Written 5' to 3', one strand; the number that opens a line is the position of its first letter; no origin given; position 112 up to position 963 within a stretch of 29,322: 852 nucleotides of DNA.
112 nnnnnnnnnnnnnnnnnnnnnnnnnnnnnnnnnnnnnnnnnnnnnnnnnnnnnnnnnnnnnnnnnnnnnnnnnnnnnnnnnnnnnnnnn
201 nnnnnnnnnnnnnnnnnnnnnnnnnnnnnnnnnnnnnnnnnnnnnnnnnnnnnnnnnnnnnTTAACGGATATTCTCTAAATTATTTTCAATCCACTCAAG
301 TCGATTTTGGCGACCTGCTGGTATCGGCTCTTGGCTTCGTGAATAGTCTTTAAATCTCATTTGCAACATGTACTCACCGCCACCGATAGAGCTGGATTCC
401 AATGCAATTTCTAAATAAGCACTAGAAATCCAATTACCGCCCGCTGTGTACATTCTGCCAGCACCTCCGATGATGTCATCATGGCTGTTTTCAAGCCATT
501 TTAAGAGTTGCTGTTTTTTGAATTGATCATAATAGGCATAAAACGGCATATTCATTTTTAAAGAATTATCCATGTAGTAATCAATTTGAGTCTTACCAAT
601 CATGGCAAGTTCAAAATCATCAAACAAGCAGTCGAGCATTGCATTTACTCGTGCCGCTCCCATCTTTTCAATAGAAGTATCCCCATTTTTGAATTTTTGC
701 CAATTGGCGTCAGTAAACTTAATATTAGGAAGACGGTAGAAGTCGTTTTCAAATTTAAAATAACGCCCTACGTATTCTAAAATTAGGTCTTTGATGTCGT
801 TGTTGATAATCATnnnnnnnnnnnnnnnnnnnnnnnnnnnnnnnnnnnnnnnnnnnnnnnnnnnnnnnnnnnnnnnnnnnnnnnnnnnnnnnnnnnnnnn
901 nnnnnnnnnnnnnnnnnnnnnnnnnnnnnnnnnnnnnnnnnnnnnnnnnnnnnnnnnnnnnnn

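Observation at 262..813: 183-aa cassette protein: possible AcrIIA6-type anti-CRISPR (recollection-level suspicion only)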

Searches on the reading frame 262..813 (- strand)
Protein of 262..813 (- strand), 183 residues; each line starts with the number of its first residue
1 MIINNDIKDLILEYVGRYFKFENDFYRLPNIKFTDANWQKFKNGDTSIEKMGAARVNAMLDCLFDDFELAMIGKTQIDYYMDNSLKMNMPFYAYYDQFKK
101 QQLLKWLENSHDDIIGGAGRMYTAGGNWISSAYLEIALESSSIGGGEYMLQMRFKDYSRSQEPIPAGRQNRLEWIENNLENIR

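Call 3: search_solved_structures(query=window:262-813:-, show_alignments=2, max_evalue=0.01)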
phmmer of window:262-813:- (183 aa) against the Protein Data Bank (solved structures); distinct sequences matched with E-value up to 0.01: 2.
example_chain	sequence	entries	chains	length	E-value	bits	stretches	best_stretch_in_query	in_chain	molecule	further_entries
6eyy_A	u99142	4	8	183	1.1e-104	351.4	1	1-183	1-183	AcrIIa6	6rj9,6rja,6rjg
6eyx_A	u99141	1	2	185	1.1e-104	351.3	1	1-183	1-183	AcrIIa6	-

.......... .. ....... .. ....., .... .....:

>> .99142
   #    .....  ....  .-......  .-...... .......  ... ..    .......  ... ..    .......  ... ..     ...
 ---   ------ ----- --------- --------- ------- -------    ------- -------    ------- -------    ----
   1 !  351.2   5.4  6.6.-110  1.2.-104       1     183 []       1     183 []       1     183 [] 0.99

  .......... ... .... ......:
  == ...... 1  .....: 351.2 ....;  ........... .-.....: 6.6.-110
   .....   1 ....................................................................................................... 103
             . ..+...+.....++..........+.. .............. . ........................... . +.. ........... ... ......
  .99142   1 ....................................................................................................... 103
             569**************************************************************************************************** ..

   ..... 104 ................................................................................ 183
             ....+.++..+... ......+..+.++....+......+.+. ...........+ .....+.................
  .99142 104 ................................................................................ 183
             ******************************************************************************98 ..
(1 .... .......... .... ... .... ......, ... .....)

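Call 4: search_protein_families(library=pfam, proteins=[window:262-813:-], max_evalue=0.1)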
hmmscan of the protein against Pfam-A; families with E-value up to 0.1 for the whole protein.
window:262-813:- (183 aa): 0 families

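Call 5: search_protein_families(library=phrogs, proteins=[window:262-813:-], max_evalue=0.01)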
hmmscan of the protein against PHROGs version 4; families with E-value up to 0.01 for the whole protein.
window:262-813:- (183 aa): 1 family
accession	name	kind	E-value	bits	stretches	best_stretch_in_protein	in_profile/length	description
phrog_4964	-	unknown function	1.9e-114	380.8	1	1-183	1-183/183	-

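Call 16: find_encoding_contigs(protein=window:265-813:-, flank=10000, max_places=8)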
Protein window:265-813:- (183 aa): 22 contigs read that carry it; 8 places shown.
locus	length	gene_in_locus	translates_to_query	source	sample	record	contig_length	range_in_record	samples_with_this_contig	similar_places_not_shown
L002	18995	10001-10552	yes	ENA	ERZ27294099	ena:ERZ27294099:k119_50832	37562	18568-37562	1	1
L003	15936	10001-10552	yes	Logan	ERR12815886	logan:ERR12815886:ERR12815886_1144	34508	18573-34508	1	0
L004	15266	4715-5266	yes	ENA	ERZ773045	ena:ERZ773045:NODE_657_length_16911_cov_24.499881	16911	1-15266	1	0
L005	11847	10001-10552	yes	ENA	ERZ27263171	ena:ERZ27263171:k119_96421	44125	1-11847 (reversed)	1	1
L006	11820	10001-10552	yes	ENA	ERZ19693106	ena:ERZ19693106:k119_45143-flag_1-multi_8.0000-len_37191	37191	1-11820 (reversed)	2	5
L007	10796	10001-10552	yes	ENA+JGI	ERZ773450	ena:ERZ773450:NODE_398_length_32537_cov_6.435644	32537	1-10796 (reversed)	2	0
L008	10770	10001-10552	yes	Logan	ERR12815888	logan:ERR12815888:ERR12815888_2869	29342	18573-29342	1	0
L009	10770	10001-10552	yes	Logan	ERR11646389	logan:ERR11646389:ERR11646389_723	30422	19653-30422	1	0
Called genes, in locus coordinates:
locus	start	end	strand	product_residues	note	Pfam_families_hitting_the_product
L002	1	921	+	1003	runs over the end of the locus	-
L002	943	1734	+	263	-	PF05709:Sipho_tail (weak)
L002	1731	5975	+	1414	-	PF06605:Prophage_tail, PF07902:Gp58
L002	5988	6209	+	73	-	-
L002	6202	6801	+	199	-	-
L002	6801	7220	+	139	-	PF05105:Phage_holin_4_1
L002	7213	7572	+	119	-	-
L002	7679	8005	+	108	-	-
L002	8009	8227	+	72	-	-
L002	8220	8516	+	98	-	PF04531:Phage_holin_1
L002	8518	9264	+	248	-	PF05257:CHAP, PF08460:SH3_5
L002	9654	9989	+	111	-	PF07410:Phage_Gp111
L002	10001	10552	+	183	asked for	PF28149:AcrIIA6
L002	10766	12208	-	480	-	PF00239:Resolvase, PF07508:Recombinase, PF13408:Zn_ribbon_recom (faint)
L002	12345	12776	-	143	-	-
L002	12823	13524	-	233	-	PF12844:HTH_19, PF13560:HTH_31, PF01381:HTH_3, PF00717:Peptidase_S24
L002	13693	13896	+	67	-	PF12844:HTH_19 (weak), PF13443:HTH_26 (weak), PF01381:HTH_3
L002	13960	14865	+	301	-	-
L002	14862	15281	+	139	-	PF10552:ORF6C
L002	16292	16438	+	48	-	-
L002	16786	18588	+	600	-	PF17961:Big_8, PF05737:Collagen_bind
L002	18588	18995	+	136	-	?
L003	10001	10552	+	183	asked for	PF28149:AcrIIA6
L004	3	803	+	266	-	?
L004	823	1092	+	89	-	-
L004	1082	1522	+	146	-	PF05105:Phage_holin_4_1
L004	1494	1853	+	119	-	-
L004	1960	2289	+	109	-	-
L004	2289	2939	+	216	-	-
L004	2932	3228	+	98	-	PF04531:Phage_holin_1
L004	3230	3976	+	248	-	PF05257:CHAP, PF08460:SH3_5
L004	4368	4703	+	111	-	PF07410:Phage_Gp111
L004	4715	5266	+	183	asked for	PF28149:AcrIIA6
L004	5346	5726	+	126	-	PF26697:ComGC_C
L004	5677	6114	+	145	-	-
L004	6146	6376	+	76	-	PF11773:ComGE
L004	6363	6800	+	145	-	PF15980:ComGF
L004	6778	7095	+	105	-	-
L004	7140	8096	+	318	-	PF02384:N6_Mtase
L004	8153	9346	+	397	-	PF00871:Acetate_kinase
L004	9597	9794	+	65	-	PF08279:HTH_11 (weak), PF12844:HTH_19, PF13560:HTH_31 (weak), PF01381:HTH_3, PF13443:HTH_26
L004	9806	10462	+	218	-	PF02517:Rce1-like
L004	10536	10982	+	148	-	-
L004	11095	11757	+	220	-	PF02517:Rce1-like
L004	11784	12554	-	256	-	PF01408:GFO_IDH_MocA (weak), PF03807:F420_oxidored, PF14748:P5CR_dimer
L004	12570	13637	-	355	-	PF05343:Peptidase_M42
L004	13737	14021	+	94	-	PF15513:DUF4651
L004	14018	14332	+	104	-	PF00085:Thioredoxin, PF14595:Thioredoxin_9, PF13098:Thioredoxin_2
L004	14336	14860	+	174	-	-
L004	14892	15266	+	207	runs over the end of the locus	PF14794:DUF4479, PF01588:tRNA_bind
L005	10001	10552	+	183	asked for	PF28149:AcrIIA6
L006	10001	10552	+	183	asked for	PF28149:AcrIIA6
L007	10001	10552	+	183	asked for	PF28149:AcrIIA6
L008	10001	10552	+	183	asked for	PF28149:AcrIIA6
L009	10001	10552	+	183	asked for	PF28149:AcrIIA6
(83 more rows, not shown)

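Call 31: find_related_loci(query=window:265-813:-, collection=genome_contigs, flank=3000)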
Query window:265-813:- (183 aa) in genome_contigs; peptide patterns used: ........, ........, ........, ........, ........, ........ (x = any residue, [..] = any of these).
56 stretches matched a pattern; 7 encode a relative of the query (tblastn E <= 1e-3); 7 distinct loci.
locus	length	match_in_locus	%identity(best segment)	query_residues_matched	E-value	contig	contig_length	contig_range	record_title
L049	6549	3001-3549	83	1-183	6e-103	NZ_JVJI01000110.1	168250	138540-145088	Streptococcus pseudopneumoniae strain 380_SPSE 359_168250_3140371, whole genome shotgun sequence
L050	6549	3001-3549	83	1-183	6e-103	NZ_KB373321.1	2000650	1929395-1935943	Streptococcus sp. F0441 supercont1.1, whole genome shotgun sequence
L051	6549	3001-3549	81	1-183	2e-102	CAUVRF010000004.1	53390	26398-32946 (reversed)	MAG TPA_asm: uncultured Streptococcus sp. isolate SRR15443047_bin.9_MetaWRAP_v1.3_MAG genome assembly, contig: ERZ217877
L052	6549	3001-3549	81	1-183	9e-102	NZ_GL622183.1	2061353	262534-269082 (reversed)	Streptococcus oralis ATCC 49296 SCAFFOLD1, whole genome shotgun sequence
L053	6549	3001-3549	80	1-183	1e-101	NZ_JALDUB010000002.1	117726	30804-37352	Streptococcus oralis strain S56 NODE_2_length_117726_cov_141.282408, whole genome shotgun sequence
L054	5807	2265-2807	81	1-181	8e-100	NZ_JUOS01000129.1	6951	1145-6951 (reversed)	Streptococcus oralis strain 900_SORA 490_6951_79103, whole genome shotgun sequence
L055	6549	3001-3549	80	1-183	3e-98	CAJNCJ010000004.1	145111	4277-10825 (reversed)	unidentified bacterium isolate Streptococcus species genome assembly, contig: NODE_4_length_145111_cov_17.4874, whole ge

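Call 32: find_homologous_proteins(query=window:265-813:-, max_evalue=0.001)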
Query window:265-813:- (183 aa): 151 proteins with E <= 0.001 among 169 candidates; the best 120 are listed.
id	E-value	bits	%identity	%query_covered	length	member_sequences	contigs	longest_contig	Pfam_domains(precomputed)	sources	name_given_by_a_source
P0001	3.0e-112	391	92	100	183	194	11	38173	PF28149.1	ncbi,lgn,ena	-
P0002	9.1e-112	389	95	100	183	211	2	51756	PF28149.1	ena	-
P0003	2.7e-109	381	91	100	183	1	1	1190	PF28149.1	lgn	-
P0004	4.1e-109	381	91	100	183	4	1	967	PF28149.1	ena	-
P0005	1.0e-108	379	90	100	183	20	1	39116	PF28149.1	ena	-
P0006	4.1e-108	377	89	100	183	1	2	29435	PF28149.1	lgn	-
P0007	5.1e-108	377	90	100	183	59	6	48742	PF28149.1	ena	-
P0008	1.0e-107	376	90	100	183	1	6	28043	PF28149.1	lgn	-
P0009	1.6e-107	375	88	100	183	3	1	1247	PF28149.1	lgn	-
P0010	1.7e-107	375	89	100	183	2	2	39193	PF28149.1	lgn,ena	-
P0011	1.8e-107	375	90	100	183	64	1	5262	PF28149.1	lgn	-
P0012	3.9e-107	374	90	100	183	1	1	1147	PF28149.1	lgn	-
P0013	4.5e-107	374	90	100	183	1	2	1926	PF28149.1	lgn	-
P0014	6.0e-107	373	88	100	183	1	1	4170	PF28149.1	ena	-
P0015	6.5e-107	373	89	100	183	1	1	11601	PF28149.1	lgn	-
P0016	7.5e-107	373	88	100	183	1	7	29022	PF28149.1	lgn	-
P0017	1.5e-106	372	89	100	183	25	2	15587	PF28149.1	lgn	-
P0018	1.7e-106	372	89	100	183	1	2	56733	PF28149.1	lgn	-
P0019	2.2e-106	372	88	100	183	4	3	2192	PF28149.1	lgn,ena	-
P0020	2.4e-106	372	87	100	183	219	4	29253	PF28149.1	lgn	-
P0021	3.0e-106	371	88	100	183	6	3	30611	PF28149.1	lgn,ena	-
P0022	3.5e-106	371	87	100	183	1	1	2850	PF28149.1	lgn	-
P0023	3.6e-106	371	88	100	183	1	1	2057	PF28149.1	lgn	-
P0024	6.4e-106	370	90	100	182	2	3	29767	PF28149.1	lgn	-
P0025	6.8e-106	370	88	100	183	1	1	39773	PF28149.1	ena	-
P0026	2.2e-105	368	88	100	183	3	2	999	PF28149.1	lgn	-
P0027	2.9e-105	368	87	100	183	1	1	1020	PF28149.1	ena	-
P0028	6.3e-105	367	89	100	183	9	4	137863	PF28149.1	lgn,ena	-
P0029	7.0e-105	367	87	100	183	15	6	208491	PF28149.1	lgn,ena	-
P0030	8.8e-105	366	87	100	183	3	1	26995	PF28149.1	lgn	-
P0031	1.0e-104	366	88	100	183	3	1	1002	PF28149.1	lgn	-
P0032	1.1e-104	366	89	100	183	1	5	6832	PF28149.1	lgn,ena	-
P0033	1.1e-104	366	87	100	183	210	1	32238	PF28149.1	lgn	-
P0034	1.1e-104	366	90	100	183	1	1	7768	PF28149.1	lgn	-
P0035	2.1e-104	365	89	100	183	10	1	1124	PF28149.1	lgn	-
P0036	2.8e-104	365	85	100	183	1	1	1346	PF28149.1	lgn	-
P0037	5.9e-104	364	87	100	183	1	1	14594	PF28149.1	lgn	-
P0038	8.1e-104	363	87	100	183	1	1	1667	PF28149.1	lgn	-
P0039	2.2e-103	362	85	100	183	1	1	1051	PF28149.1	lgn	-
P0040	2.8e-103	361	85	100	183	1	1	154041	PF28149.1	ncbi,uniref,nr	ncbi:anti-CRISPR protein AcrIIA6 [Streptococcus thermophilus]|uniref:anti-CRISPR protein AcrIIA6 n=1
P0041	2.8e-103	361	86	100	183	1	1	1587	PF28149.1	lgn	-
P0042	4.5e-103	361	86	100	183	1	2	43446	PF28149.1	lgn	-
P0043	6.0e-103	360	86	100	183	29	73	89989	PF28149.1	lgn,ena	-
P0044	8.0e-103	360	87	100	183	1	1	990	PF28149.1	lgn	-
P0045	1.1e-102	360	85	100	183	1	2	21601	PF28149.1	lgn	-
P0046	1.3e-102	359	84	100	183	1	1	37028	PF28149.1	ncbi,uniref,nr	ncbi:hypothetical protein CHPC1091_0024 [Streptococcus phage CHPC1091]|uniref:Acr-like protein n=1 T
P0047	2.3e-102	359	84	100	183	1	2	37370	PF28149.1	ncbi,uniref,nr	ncbi:hypothetical protein PP215_gp24 [Streptococcus phage CHPC919]|uniref:Acr-like protein n=2 Tax=M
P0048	2.3e-102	359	84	100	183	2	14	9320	PF28149.1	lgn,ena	-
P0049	2.6e-102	358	86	100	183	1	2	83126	PF28149.1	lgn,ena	-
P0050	4.4e-102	358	85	100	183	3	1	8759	PF28149.1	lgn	-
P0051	5.5e-102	357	85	100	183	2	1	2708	PF28149.1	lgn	-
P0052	1.1e-101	356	84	100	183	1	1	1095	PF28149.1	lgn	-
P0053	2.5e-101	355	83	100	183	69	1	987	PF28149.1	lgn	-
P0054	2.9e-101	355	84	100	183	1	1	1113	PF28149.1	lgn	-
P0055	3.7e-101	355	84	100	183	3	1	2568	PF28149.1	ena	-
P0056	3.8e-101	355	83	100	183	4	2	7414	PF28149.1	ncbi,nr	ncbi:anti-CRISPR protein AcrIIA6 [Streptococcus thermophilus]|nr:anti-CRISPR protein AcrIIA6 [Strept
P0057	8.0e-101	353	84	100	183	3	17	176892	PF28149.1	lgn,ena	-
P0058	8.9e-101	353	83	100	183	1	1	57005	PF28149.1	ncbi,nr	ncbi:anti-CRISPR protein AcrIIA6 [Streptococcus thermophilus]|nr:anti-CRISPR protein AcrIIA6 [Strept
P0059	9.6e-101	353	84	100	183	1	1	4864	PF28149.1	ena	-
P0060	1.3e-100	353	84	100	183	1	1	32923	PF28149.1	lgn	-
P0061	1.4e-100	353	83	100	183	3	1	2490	PF28149.1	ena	-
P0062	1.5e-100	353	83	100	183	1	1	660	PF28149.1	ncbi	-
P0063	1.5e-100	353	83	100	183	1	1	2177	PF28149.1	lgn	-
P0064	1.6e-100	353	85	100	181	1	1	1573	PF28149.1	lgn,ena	-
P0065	1.8e-100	352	83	100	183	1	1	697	PF28149.1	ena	-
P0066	2.8e-100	352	84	100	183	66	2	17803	PF28149.1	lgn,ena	-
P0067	3.1e-100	352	85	100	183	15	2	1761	PF28149.1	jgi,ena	-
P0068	3.9e-100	351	83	100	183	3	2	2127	PF28149.1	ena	-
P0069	4.8e-100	351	84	100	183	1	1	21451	PF28149.1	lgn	-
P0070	8.1e-100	350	82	100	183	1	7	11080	PF28149.1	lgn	-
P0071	8.7e-100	350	81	100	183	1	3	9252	PF28149.1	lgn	-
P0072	1.0e-99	350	83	100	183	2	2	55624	PF28149.1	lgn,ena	-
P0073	1.1e-99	350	82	100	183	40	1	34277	PF28149.1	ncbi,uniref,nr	ncbi:hypothetical protein CHPC979_0024 [Streptococcus phage CHPC979]|uniref:Acr-like protein n=1 Tax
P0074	1.3e-99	350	82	100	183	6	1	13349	PF28149.1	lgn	-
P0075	1.6e-99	349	83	100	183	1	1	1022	PF28149.1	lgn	-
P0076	1.8e-99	349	84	100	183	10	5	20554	PF28149.1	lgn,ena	-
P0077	1.8e-99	349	83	100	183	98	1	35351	PF28149.1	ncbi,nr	ncbi:Acr-like protein [Streptococcus phage SW21]|nr:Acr-like protein [Streptococcus phage SW21]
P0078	2.1e-99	349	83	100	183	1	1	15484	PF28149.1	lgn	-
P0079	3.3e-99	348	82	100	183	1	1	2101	PF28149.1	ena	-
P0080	3.7e-99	348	83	100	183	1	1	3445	PF28149.1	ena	-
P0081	3.9e-99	348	81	100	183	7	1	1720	PF28149.1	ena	-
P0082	4.1e-99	348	82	100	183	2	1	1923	PF28149.1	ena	-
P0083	9.6e-99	347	82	100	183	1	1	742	PF28149.1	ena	-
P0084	1.0e-98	347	83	100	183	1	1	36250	PF28149.1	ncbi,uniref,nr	ncbi:Acr-like protein [Streptococcus phage SW11]|uniref:Acr-like protein n=1 Tax=Streptococcus phage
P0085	1.9e-98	346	81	100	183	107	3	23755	PF28149.1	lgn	-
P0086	1.9e-98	346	83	100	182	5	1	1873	PF28149.1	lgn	-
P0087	2.3e-98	346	81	100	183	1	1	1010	PF28149.1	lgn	-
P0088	2.4e-98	345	83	100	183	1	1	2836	PF28149.1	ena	-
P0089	3.4e-98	345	83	100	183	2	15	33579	PF28149.1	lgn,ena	-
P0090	3.9e-98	345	81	100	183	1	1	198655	PF28149.1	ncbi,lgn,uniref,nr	ncbi:anti-CRISPR protein AcrIIA6 [Streptococcus thermophilus]|uniref:anti-CRISPR protein AcrIIA6 n=1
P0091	5.3e-98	344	83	100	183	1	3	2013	PF28149.1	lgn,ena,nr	nr:MAG TPA: AcrIIA6 [Caudoviricetes sp.]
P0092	7.0e-98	344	82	100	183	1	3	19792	PF28149.1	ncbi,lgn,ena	-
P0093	9.9e-98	343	83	100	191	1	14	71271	PF28149.1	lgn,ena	-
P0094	9.9e-98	343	83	100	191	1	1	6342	PF28149.1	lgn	-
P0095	1.4e-97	343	82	100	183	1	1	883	PF28149.1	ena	-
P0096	1.5e-97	343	81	100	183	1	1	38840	PF28149.1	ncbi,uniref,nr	ncbi:hypothetical protein CHPC1041_0026 [Streptococcus phage CHPC1041]|uniref:Acr-like protein n=1 T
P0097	1.5e-97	343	81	100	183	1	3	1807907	PF28149.1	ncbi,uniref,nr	ncbi:anti-CRISPR protein AcrIIA6 [Streptococcus thermophilus]|uniref:anti-CRISPR protein AcrIIA6 n=1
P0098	1.9e-97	342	81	100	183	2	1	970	PF28149.1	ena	-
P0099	2.1e-97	342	81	100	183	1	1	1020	PF28149.1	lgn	-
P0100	4.3e-97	341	82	100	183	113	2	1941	PF28149.1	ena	-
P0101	5.5e-97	341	81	100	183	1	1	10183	PF28149.1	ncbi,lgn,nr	ncbi:MAG: anti-CRISPR protein AcrIIA6 [Staphylococcus sp.]|nr:anti-CRISPR protein AcrIIA6 [Staphyloc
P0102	5.6e-97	341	87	93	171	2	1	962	PF28149.1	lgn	-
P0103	6.8e-97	341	81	100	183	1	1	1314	PF28149.1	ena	-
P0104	9.3e-97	340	81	100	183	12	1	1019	PF28149.1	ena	-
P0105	1.1e-96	340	80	100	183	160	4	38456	PF28149.1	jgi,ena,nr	jgi:gp183|nr:MAG TPA: AcrIIA6 [Caudoviricetes sp.]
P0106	1.5e-96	340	79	100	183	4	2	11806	PF28149.1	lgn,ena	-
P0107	1.6e-96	339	79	100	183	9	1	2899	PF28149.1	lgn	-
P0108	2.4e-96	339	81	100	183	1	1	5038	PF28149.1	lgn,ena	-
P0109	3.6e-96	338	80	100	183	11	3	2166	PF28149.1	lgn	-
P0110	5.9e-96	338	83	100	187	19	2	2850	PF28149.1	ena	-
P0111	7.0e-96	337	81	100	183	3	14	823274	PF28149.1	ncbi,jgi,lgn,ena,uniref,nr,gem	ncbi:hypothetical protein Javan362_0003 [Streptococcus phage Javan362]|uniref:Elongation factor G 2 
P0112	1.0e-95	337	81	100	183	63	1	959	PF28149.1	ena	-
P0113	1.1e-95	337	79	100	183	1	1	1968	PF28149.1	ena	-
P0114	4.5e-95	335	78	100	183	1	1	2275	PF28149.1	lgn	-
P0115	9.4e-94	330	78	100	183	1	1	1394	PF28149.1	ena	-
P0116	1.2e-92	327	79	100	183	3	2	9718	PF28149.1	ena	-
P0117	1.4e-92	327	79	100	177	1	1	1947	PF28149.1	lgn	-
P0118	2.9e-92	326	81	100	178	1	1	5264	PF28149.1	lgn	-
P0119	3.8e-92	325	80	100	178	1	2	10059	PF28149.1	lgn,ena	-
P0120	4.6e-92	325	80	100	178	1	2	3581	PF28149.1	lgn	-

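Call 41: predict_structure(alignment_id=A2)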
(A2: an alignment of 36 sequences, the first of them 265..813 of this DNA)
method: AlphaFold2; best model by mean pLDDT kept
length: 183 residues; sequences in the alignment: 36
mean_pLDDT: 43.9   pTM: 0.39
mean pLDDT of the five models: 43.9, 42.6, 40.8, 39.9, 36.5
residues with pLDDT >= 90: 0; 70-90: 0; 50-70: 52; < 50: 131
segments of 3 or more residues with pLDDT < 50: 1-70, 84-87, 115-119, 124-126, 132-155, 157-159, 163-172, 178-183
pLDDT, mean of each block of 10 residues (from residue 1): 30 36 33 42 43 38 40 51 52 59 58 47 50 36 36 47 44 49 40
secondary structure, 60 per line:
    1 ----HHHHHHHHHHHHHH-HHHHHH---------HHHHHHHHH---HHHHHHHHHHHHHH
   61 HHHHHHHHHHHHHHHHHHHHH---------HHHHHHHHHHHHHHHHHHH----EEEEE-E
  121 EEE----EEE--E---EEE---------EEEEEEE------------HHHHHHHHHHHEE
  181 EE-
elements in order: H5-18 H20-25 H35-43 H47-81 H91-109 E114-118 E120-123 E128-130 E137-139 E149-155 H168-178 E179-182
